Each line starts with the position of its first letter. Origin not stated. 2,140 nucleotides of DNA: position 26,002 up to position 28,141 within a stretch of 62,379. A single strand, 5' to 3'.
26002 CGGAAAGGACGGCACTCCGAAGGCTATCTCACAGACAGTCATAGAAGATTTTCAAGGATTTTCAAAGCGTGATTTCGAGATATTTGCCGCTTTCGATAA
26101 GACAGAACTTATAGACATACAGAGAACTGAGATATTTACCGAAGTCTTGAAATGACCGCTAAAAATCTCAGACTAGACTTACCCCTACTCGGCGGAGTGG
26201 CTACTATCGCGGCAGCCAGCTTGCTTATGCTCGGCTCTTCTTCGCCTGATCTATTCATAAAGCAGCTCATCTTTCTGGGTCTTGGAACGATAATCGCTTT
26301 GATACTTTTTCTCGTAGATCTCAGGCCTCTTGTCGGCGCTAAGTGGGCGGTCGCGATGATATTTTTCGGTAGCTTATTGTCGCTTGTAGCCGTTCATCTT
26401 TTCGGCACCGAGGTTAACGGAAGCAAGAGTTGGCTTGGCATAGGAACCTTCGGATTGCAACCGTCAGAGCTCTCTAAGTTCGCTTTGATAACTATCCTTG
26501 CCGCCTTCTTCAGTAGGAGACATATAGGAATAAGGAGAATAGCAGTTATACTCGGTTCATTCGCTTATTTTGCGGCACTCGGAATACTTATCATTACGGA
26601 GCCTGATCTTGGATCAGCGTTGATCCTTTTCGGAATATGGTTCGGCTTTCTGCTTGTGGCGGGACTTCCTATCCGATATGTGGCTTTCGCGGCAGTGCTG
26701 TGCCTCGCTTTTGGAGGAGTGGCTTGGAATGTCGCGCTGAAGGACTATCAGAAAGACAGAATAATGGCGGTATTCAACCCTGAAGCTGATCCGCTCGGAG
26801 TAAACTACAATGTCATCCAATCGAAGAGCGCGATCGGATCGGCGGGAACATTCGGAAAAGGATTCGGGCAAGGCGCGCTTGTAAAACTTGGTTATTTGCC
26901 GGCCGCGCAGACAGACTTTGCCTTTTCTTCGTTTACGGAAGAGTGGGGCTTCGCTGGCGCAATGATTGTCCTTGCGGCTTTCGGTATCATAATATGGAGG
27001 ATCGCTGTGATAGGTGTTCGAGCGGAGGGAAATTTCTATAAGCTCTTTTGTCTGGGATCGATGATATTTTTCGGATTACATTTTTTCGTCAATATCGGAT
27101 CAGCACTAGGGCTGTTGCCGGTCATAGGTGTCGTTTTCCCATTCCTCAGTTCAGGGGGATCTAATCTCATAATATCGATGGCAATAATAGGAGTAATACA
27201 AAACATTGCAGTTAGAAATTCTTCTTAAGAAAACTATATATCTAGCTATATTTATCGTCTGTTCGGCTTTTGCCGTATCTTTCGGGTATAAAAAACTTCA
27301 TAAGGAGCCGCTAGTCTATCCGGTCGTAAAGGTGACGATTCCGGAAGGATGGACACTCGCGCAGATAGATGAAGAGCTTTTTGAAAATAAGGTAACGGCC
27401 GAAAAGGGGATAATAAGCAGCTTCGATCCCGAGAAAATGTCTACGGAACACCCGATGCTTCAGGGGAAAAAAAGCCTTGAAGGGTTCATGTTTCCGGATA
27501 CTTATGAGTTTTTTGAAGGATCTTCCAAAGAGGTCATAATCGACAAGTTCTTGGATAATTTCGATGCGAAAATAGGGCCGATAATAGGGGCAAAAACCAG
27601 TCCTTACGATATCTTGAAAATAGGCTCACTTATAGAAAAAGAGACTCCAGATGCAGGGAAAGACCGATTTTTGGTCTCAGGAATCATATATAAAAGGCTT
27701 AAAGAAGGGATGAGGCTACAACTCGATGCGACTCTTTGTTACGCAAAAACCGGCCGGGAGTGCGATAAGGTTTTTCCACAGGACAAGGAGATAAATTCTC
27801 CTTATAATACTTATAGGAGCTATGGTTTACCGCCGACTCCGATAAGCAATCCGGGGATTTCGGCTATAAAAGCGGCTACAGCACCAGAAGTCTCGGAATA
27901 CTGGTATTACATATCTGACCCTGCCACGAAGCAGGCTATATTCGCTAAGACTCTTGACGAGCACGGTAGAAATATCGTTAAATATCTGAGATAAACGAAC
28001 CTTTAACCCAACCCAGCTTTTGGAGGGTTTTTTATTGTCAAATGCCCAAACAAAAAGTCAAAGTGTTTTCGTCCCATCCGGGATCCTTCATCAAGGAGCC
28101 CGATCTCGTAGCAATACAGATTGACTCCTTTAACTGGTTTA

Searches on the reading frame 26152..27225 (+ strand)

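Call 75: search_protein_families(library=pfam, proteins=[window:26152-27225:+], max_evalue=0.00001)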
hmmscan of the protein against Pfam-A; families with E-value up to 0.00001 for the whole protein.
window:26152-27225:+ (358 aa): 1 family
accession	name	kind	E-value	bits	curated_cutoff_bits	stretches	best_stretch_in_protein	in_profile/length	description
PF01098.24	FTSW_RODA_SPOVE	-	2.1e-83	280.7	26.4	1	24-356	28-354/356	Cell cycle protein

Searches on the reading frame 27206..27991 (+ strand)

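Call 75: search_protein_families(library=pfam, proteins=[window:27206-27991:+], max_evalue=0.00001)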
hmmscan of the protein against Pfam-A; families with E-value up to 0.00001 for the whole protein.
window:27206-27991:+ (262 aa): 1 family
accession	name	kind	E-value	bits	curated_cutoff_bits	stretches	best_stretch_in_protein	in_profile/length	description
PF02618.21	YceG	-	1.5e-56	192.4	32.4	1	40-257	68-273/275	YceG-like family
